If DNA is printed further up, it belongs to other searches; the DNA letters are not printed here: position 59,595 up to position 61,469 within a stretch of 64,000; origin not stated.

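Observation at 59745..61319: Bacterial-type PepD dipeptidase embedded in the tubulin inverted repeat; candidate lateral transfer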

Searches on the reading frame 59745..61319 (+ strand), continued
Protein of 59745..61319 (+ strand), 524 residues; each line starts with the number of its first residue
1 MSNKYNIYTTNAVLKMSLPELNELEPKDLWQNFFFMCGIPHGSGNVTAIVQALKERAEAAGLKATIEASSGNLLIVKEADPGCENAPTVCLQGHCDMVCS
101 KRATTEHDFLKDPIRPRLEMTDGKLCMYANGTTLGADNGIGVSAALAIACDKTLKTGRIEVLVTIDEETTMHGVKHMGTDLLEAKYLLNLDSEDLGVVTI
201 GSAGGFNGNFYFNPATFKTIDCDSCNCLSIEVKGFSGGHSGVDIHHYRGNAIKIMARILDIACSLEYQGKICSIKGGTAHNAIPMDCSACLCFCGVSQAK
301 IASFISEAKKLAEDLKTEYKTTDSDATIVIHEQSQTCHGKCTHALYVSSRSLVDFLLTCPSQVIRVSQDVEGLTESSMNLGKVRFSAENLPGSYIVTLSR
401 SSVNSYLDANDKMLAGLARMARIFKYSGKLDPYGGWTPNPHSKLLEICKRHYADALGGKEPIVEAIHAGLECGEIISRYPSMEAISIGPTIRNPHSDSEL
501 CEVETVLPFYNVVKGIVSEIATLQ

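Call 73: fold_search(model_id=the predicted structure, library=pdb)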
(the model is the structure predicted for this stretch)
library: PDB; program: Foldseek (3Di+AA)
matches with E <= 10: 919; with E <= 0.001: 212
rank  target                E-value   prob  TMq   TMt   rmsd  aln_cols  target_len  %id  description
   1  2qyv_A                4.2e-48  1.00  0.73  0.78   4.9       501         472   32  Crystal structure of putative Xaa-His dipeptidase (YP_718209.1) from Haemophilus somnus 129PT at 2.11 A resolution (released 2007-08-28)
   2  3mru_A                5.6e-48  1.00  0.88  0.92   2.6       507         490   35  Crystal Structure of Aminoacylhistidine Dipeptidase from Vibrio alginolyticus (released 2010-09-01)
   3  2qyv_B                1.2e-46  1.00  0.75  0.80   4.6       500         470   33  Crystal structure of putative Xaa-His dipeptidase (YP_718209.1) from Haemophilus somnus 129PT at 2.11 A resolution (released 2007-08-28)
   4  3gb0                  1.5e-21  1.00  0.54  0.73  10.3       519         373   16  Crystal structure of aminopeptidase PepT (NP_980509.1) from Bacillus cereus ATCC 10987 at 2.04 A resolution (released 2009-03-03)
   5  3rza_A                6.2e-21  1.00  0.54  0.72   9.6       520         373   15  Crystal structure of a tripeptidase (SAV1512) from staphylococcus aureus subsp. aureus mu50 at 2.10 A resolution (released 2011-06-08)
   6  1vix_B                4.1e-19  1.00  0.45  0.55  14.4       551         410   15  Crystal structure of a putative peptidase T (released 2003-12-30)
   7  3ife_A                9.7e-19  1.00  0.46  0.55  14.7       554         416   12  1.55 Angstrom Resolution Crystal Structure of Peptidase T (pepT-1) from Bacillus anthracis str. 'Ames Ancestor'. (released 2009-08-04)
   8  1vix_A                1.4e-18  1.00  0.45  0.55  14.6       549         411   15  Crystal structure of a putative peptidase T (released 2003-12-30)
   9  1fno                  3.3e-18  1.00  0.46  0.56  14.9       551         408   13  PEPTIDASE T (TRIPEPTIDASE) (released 2002-03-13)
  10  7ljh_A                1.2e-17  1.00  0.42  0.52  15.7       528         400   15  Structure of poly(aspartic acid) hydrolase PahZ2 with Zn+2 bound (released 2021-12-08)
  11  5vo3                  2.9e-16  1.00  0.43  0.55  13.4       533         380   16  Crystal structure of DapE in complex with the products (succinic acid and diaminopimelic acid) (released 2018-07-25)
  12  3pfo_A                4.9e-16  1.00  0.44  0.51  15.2       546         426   13  Crystal structure of a putative acetylornithine deacetylase (RPA2325) from RHODOPSEUDOMONAS PALUSTRIS CGA009 at 1.90 A (released 2010-11-10)
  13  6xj5_F                5.2e-16  1.00  0.48  0.62  11.6       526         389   13  Carboxypeptidase G2 modified with a versatile bioconjugate for metalloprotein design (released 2021-06-30)
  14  6xj5_A                6.9e-16  1.00  0.49  0.63  11.6       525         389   14  Carboxypeptidase G2 modified with a versatile bioconjugate for metalloprotein design (released 2021-06-30)
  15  8uw6_B                8.7e-16  1.00  0.43  0.55  14.3       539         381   15  Acetylornithine deacetylase from Escherichia coli, di-zinc form. (released 2024-05-29)
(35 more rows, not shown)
